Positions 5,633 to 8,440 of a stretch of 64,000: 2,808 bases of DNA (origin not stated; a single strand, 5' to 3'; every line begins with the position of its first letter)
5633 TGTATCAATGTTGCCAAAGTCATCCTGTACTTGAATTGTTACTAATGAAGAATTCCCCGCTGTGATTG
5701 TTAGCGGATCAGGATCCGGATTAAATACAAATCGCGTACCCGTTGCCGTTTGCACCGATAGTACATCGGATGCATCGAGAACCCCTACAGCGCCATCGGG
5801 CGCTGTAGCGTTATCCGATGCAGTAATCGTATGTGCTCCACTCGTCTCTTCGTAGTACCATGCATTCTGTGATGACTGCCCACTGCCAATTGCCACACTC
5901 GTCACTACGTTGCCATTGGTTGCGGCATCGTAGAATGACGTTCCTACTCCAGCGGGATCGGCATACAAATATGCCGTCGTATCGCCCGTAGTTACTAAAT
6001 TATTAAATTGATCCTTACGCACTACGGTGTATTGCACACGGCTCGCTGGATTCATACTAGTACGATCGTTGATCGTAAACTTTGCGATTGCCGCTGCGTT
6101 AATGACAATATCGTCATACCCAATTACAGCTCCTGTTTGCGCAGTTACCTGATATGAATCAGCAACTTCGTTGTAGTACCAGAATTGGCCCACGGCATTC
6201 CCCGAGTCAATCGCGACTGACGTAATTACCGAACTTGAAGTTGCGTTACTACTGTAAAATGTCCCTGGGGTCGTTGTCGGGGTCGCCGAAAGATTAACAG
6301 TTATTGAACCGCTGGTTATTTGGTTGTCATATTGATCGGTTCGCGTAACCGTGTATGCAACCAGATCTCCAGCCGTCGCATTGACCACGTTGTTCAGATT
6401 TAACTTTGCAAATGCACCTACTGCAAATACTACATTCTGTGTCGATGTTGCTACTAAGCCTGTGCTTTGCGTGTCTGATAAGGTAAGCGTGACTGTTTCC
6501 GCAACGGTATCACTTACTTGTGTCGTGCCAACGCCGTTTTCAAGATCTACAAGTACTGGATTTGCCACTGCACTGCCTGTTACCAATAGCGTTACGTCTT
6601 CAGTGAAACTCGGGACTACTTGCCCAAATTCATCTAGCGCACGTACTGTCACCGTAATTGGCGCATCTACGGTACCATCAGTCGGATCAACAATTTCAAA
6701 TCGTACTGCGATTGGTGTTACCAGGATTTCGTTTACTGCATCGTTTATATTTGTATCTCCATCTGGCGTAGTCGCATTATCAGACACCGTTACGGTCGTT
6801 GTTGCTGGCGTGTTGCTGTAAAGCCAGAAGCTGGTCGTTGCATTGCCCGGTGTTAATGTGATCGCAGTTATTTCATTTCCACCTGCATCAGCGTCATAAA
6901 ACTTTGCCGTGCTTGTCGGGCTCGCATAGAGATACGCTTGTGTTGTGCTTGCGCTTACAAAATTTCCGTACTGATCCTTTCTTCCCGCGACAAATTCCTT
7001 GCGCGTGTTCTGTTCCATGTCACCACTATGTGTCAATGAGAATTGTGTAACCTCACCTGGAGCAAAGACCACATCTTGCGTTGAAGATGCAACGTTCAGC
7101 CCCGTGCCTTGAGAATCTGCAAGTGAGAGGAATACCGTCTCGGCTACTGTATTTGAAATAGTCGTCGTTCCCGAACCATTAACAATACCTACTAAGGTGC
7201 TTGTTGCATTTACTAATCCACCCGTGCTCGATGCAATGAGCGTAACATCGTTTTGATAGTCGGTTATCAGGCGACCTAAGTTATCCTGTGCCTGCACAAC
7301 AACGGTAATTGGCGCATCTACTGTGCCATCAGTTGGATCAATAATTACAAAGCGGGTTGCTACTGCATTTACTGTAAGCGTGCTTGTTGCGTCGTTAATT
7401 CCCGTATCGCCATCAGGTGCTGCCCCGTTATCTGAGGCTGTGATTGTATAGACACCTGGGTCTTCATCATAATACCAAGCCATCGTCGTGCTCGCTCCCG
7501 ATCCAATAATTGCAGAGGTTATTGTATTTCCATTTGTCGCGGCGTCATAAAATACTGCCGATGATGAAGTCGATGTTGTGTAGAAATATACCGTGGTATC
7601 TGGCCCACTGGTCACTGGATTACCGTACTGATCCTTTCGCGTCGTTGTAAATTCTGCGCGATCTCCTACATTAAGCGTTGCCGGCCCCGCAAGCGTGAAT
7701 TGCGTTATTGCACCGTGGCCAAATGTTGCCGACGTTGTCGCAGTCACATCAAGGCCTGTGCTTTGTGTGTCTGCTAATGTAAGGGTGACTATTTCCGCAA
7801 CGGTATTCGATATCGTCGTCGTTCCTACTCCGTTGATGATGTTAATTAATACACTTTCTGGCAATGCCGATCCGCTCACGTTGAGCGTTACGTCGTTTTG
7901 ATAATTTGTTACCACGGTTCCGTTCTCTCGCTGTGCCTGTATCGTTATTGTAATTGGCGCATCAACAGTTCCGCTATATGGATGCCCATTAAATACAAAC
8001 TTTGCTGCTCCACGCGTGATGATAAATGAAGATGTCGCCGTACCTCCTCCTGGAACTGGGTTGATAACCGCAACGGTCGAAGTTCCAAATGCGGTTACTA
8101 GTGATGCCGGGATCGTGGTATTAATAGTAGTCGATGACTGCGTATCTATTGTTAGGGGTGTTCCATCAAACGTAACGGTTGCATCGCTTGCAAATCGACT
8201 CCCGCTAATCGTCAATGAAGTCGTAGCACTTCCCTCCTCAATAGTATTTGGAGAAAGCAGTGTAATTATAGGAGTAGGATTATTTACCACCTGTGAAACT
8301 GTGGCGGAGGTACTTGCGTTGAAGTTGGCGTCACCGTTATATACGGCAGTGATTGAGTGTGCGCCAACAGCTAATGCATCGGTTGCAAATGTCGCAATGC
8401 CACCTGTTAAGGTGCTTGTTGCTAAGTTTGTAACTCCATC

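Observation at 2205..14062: Cohesin-dockerin pairing between a membrane-anchored scaffold-like protein and a 3360-aa adhesin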

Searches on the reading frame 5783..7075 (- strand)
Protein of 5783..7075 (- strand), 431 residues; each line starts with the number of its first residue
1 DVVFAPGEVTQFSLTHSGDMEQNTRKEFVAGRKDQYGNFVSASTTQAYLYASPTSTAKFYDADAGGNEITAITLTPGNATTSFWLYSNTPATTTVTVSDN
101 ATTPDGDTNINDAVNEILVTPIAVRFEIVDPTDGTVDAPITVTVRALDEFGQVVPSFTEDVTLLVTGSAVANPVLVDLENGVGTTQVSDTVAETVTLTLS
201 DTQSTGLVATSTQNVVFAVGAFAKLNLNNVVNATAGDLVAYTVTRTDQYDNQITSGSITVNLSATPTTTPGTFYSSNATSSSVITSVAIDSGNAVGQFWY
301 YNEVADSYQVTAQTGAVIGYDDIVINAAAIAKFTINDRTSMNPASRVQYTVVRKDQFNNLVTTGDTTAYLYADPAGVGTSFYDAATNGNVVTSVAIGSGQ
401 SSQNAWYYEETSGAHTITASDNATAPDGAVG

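Call 49: search_protein_families(library=pfam, proteins=[window:5783-7075:-], max_evalue=1)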
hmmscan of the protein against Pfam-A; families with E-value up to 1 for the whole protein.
window:5783-7075:- (431 aa): 1 family
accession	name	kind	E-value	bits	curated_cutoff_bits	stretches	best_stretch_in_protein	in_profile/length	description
PF18565.7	Glyco_hydro2_C5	-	0.0027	18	32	1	141-170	19-48/103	Glycoside hydrolase family 2 C-terminal domain 5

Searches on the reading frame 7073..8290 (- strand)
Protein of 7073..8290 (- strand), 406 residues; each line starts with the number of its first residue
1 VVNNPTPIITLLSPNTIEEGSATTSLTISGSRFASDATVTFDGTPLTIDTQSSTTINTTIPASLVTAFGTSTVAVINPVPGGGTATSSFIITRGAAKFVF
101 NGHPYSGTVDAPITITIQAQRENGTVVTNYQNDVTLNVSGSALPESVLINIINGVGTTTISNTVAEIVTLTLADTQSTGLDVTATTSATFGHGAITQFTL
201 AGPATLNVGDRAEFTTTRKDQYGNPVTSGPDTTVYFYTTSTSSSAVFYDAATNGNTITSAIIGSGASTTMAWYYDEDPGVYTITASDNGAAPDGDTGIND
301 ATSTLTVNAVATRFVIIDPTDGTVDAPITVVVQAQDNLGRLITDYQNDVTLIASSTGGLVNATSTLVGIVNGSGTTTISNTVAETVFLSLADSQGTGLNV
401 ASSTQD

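Call 49: search_protein_families(library=pfam, proteins=[window:7073-8290:-], max_evalue=1)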
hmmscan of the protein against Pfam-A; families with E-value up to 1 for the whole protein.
window:7073-8290:- (406 aa): 3 families
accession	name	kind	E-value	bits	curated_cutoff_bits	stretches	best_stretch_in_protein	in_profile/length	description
PF18565.7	Glyco_hydro2_C5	-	0.0046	17.2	32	1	114-142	19-47/103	Glycoside hydrolase family 2 C-terminal domain 5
PF20144.5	TIG_SUH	-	0.014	16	24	1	17-62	9-54/94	TIG domain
PF23623.1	GBD_IRG7_N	-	0.052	14.2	27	1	251-287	44-80/95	IRG7 N-terminal galactose binding domain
